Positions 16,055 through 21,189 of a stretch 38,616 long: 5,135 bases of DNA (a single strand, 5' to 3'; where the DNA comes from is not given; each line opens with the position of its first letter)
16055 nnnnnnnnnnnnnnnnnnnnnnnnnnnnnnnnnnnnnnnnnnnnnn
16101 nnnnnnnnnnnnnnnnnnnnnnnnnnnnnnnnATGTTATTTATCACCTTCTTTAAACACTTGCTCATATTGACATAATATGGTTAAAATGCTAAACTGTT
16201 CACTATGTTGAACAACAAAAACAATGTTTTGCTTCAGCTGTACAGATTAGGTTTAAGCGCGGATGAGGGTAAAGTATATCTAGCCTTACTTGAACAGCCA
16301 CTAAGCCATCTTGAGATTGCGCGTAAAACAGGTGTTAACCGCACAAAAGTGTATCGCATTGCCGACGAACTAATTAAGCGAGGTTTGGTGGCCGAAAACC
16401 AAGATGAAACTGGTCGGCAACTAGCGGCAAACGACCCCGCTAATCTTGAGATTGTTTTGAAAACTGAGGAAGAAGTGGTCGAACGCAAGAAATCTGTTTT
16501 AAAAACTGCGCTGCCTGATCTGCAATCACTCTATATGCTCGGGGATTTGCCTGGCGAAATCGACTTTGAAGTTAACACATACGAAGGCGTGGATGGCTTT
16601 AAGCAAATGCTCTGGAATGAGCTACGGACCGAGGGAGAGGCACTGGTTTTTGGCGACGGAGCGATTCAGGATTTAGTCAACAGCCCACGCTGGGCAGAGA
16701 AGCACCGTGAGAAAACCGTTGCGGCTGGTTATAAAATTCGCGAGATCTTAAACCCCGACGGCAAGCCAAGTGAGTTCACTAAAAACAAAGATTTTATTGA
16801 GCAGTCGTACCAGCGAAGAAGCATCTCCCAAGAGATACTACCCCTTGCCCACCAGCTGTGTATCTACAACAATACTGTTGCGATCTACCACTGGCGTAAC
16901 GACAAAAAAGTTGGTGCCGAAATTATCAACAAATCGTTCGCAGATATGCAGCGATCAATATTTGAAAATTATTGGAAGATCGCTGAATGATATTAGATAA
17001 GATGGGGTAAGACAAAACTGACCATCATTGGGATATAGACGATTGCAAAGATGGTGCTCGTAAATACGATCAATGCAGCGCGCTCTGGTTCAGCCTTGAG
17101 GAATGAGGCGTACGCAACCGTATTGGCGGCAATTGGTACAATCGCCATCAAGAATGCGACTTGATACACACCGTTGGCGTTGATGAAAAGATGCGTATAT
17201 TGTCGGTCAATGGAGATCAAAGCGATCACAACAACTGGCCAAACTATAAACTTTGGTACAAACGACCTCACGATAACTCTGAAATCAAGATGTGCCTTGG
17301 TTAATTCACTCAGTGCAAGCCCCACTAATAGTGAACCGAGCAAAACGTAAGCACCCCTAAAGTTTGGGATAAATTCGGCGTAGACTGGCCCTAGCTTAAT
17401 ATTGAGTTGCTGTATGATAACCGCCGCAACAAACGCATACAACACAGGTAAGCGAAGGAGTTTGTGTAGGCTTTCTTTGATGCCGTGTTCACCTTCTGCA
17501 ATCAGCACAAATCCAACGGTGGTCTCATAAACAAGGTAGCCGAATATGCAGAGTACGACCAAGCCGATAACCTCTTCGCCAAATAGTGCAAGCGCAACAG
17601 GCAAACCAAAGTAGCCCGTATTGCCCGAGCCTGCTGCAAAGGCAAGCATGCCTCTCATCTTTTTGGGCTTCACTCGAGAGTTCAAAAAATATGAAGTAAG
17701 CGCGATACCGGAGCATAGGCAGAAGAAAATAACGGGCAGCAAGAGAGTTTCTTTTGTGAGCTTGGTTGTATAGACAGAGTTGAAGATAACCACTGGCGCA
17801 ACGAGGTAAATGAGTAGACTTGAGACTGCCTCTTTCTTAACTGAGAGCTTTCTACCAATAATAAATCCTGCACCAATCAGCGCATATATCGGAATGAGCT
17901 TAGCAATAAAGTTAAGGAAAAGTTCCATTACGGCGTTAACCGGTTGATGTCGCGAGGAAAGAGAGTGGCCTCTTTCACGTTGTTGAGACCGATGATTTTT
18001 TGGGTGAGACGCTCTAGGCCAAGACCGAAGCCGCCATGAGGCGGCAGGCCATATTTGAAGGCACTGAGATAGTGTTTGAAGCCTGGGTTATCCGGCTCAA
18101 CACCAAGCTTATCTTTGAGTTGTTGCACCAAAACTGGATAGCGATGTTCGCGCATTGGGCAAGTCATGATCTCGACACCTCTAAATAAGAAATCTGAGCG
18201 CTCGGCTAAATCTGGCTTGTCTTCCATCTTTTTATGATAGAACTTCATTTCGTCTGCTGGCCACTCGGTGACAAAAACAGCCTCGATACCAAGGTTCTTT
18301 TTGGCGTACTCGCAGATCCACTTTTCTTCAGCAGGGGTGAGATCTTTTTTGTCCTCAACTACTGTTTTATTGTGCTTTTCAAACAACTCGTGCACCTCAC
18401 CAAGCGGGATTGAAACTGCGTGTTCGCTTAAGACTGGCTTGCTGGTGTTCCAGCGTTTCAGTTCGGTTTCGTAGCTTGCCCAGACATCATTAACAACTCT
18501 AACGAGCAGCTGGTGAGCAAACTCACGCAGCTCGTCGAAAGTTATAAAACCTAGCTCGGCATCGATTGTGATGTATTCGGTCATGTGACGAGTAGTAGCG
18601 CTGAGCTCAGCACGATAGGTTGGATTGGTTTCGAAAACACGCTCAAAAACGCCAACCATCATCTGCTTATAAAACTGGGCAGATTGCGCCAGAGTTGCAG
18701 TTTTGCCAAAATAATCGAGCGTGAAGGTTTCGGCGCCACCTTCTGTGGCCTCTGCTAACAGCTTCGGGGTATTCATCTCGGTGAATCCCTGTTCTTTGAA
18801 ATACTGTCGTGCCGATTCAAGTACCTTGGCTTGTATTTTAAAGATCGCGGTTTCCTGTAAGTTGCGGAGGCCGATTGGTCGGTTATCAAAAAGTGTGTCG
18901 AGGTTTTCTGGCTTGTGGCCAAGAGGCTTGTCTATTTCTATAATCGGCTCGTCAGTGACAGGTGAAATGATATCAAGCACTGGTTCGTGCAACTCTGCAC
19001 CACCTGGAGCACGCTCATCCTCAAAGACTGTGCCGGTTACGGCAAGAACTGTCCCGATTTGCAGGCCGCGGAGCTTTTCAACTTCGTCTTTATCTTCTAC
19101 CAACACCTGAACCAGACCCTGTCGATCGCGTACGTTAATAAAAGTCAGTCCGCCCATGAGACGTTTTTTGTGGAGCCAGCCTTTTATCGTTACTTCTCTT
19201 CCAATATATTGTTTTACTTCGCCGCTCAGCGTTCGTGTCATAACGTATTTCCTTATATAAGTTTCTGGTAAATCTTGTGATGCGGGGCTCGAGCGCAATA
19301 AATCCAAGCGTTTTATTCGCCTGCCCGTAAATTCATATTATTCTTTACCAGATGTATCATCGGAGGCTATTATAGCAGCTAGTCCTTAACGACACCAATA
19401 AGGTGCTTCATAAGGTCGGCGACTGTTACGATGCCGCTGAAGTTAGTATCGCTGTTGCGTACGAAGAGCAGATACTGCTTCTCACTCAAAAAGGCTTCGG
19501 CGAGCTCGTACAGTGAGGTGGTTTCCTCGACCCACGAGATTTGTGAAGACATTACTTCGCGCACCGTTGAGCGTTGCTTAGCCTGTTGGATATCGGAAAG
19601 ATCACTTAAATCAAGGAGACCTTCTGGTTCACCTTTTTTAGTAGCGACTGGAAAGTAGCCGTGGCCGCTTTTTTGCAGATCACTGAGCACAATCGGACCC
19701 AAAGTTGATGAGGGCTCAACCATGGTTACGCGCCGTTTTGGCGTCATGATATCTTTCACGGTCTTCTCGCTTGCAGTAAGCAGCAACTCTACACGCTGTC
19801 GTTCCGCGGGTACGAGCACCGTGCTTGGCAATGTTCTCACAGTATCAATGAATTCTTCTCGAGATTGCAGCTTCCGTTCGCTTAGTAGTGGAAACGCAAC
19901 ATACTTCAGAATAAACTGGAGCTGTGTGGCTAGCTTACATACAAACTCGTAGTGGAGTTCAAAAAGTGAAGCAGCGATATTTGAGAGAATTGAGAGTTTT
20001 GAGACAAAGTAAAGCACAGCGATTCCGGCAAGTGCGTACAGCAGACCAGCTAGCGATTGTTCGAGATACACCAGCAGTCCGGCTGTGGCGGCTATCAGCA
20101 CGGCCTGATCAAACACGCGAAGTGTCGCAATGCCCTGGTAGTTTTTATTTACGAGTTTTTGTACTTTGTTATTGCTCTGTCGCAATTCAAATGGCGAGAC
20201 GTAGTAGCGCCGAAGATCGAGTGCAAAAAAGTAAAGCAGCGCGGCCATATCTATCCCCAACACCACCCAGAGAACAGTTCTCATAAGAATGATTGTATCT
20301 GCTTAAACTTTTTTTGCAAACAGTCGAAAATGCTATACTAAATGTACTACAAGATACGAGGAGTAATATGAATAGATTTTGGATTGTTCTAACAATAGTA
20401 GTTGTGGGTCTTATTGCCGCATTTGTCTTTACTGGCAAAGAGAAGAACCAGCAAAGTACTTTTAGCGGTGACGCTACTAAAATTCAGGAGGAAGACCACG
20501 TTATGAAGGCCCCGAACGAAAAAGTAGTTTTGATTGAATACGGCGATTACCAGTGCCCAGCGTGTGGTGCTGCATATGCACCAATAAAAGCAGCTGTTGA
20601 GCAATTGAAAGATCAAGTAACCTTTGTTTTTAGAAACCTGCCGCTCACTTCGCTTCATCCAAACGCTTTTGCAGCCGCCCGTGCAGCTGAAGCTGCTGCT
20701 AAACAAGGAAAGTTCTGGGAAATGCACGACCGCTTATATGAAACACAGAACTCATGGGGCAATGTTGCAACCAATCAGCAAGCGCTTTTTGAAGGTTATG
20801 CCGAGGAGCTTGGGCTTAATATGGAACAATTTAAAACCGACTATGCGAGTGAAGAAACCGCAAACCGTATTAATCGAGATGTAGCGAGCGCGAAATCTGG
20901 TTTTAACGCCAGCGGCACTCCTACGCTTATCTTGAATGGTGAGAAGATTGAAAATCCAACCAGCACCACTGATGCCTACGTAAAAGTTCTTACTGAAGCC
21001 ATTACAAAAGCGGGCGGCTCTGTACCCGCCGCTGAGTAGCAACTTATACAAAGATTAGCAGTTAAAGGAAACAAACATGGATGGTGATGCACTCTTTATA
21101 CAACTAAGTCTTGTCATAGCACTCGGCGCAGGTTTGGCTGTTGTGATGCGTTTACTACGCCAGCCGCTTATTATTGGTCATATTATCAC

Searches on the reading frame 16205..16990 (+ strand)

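Call 46: search_protein_families(library=pfam, proteins=[window:16205-16990:+], max_evalue=0.00001)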
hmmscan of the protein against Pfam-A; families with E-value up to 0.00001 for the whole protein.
window:16205-16990:+ (261 aa): 1 family
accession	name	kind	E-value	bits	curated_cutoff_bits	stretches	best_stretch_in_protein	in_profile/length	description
PF01978.25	TrmB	-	1.4e-11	44.5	25.6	1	14-68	3-58/68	Sugar-specific transcriptional regulator TrmB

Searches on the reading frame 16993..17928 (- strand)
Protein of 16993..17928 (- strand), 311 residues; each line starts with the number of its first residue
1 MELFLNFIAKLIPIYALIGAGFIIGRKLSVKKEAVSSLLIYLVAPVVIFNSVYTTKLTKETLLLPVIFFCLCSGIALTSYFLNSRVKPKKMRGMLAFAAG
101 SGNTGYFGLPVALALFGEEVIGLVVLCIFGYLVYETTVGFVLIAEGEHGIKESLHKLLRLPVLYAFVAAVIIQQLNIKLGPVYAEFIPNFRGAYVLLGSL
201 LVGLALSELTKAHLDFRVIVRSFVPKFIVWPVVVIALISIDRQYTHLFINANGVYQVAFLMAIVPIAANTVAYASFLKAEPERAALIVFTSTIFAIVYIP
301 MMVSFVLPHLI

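Call 46: search_protein_families(library=pfam, proteins=[window:16993-17928:-], max_evalue=0.00001)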
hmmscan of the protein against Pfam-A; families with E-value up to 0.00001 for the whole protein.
window:16993-17928:- (311 aa): 1 family
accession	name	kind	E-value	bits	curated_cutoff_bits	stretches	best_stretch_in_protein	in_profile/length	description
PF03547.23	Mem_trans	-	7.4e-09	35.1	25.7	1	8-144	3-148/343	Membrane transport protein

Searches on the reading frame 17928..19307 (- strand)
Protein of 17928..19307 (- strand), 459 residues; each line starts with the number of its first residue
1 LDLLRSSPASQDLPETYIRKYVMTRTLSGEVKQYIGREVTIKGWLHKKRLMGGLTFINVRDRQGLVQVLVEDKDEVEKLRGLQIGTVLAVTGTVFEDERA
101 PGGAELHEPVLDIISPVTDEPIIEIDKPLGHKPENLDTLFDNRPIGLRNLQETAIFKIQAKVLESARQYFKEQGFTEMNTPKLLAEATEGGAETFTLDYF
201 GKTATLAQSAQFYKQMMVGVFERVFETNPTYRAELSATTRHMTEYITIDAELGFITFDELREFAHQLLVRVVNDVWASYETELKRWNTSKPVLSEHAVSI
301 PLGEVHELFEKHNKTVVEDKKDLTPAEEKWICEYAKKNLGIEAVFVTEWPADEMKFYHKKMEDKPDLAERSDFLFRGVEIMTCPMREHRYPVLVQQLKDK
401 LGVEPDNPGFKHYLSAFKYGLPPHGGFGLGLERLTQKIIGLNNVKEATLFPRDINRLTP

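Call 46: search_protein_families(library=pfam, proteins=[window:17928-19307:-], max_evalue=0.00001)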
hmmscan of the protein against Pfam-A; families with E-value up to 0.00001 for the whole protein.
window:17928-19307:- (459 aa): 2 families
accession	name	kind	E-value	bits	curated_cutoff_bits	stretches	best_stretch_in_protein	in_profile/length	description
PF00152.25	tRNA-synt_2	-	5e-69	233.1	25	1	137-453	3-307/308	tRNA synthetases class II (D, K and N)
PF01336.31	tRNA_anti-codon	-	2.4e-13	50.2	27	1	39-107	1-68/75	OB-fold nucleic acid binding domain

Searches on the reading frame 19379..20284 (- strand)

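Call 46: search_protein_families(library=pfam, proteins=[window:19379-20284:-], max_evalue=0.00001)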
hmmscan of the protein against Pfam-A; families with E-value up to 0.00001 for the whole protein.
window:19379-20284:- (301 aa): 1 family
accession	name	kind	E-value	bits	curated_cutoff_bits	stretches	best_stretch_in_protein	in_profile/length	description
PF00571.33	CBS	-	4.1e-13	49.9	24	1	241-296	1-56/57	CBS domain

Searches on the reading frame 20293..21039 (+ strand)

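Call 47: search_protein_families(library=pfam, proteins=[window:20293-21039:+], max_evalue=0.00001)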
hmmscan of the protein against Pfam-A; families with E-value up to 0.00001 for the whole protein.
window:20293-21039:+ (248 aa): 2 families
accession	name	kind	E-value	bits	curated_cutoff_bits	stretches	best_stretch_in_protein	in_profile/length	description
PF13462.12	Thioredoxin_4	-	7.9e-22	78.6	23.2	1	67-225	4-156/165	Thioredoxin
PF01323.26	DSBA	-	4.3e-13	49.9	25.6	1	80-219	2-177/191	DSBA-like thioredoxin domain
